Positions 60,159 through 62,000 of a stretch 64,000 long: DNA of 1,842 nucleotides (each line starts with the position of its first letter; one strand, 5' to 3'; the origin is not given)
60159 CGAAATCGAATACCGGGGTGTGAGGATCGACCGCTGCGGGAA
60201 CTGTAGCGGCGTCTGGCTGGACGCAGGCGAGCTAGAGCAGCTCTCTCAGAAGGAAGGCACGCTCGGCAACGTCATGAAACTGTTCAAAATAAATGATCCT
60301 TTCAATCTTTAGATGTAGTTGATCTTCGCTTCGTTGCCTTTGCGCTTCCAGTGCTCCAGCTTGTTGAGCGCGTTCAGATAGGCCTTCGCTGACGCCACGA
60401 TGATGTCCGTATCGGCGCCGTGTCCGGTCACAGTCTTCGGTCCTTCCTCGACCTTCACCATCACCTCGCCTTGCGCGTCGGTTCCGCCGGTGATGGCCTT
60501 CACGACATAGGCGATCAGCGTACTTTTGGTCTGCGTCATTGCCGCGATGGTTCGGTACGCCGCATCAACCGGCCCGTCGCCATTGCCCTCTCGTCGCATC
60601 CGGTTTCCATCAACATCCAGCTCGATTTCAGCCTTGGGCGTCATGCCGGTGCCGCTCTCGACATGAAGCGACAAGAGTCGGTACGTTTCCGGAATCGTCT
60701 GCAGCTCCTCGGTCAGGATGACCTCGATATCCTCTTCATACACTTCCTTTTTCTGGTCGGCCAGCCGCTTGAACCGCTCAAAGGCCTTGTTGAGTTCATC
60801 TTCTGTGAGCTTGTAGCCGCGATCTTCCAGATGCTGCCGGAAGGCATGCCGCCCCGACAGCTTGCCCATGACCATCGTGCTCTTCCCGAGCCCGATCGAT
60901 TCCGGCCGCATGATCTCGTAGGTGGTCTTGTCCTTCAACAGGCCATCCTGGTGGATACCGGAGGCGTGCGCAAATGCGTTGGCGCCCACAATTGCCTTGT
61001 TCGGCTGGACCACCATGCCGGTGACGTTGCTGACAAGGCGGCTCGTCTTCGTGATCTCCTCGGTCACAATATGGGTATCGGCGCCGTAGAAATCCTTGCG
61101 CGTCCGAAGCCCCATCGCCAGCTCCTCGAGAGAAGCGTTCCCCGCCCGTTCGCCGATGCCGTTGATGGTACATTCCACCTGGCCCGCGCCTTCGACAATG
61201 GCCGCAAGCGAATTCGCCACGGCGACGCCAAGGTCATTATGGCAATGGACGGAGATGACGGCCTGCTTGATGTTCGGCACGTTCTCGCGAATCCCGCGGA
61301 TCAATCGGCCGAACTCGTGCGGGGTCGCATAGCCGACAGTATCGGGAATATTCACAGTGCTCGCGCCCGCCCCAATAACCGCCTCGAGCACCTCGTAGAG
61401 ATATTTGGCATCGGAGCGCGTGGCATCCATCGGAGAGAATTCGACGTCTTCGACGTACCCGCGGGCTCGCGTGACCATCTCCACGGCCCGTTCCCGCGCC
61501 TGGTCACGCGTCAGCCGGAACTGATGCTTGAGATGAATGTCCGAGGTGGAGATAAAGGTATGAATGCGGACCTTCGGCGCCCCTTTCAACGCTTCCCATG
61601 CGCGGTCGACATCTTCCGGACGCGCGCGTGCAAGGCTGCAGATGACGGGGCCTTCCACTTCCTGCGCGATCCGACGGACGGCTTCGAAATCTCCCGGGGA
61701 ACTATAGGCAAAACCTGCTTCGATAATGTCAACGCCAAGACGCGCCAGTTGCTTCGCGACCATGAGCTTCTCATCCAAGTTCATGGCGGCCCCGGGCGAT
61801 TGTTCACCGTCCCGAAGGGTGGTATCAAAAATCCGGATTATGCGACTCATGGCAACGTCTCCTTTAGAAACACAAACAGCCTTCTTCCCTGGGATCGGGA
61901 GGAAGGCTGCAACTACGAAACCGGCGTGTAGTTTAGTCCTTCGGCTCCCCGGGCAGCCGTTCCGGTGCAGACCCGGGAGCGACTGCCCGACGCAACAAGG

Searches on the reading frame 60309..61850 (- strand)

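Call 21: search_protein_families(library=pfam, proteins=[window:60309-61850:-])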
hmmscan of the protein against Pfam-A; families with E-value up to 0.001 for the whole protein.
window:60309-61850:- (513 aa): 3 families
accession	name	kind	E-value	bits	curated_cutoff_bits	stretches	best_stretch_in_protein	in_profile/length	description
PF00682.25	HMGL-like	-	1.7e-93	313.2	29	1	5-273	2-260/260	HMGL-like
PF08502.15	LeuA_dimer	-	3.3e-37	127.8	24.9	1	369-498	1-130/131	LeuA allosteric (dimerisation) domain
PF22617.1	HCS_D2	-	2.5e-29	101.9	27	1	287-368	1-82/82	Homocitrate synthase post-HMGL domain-like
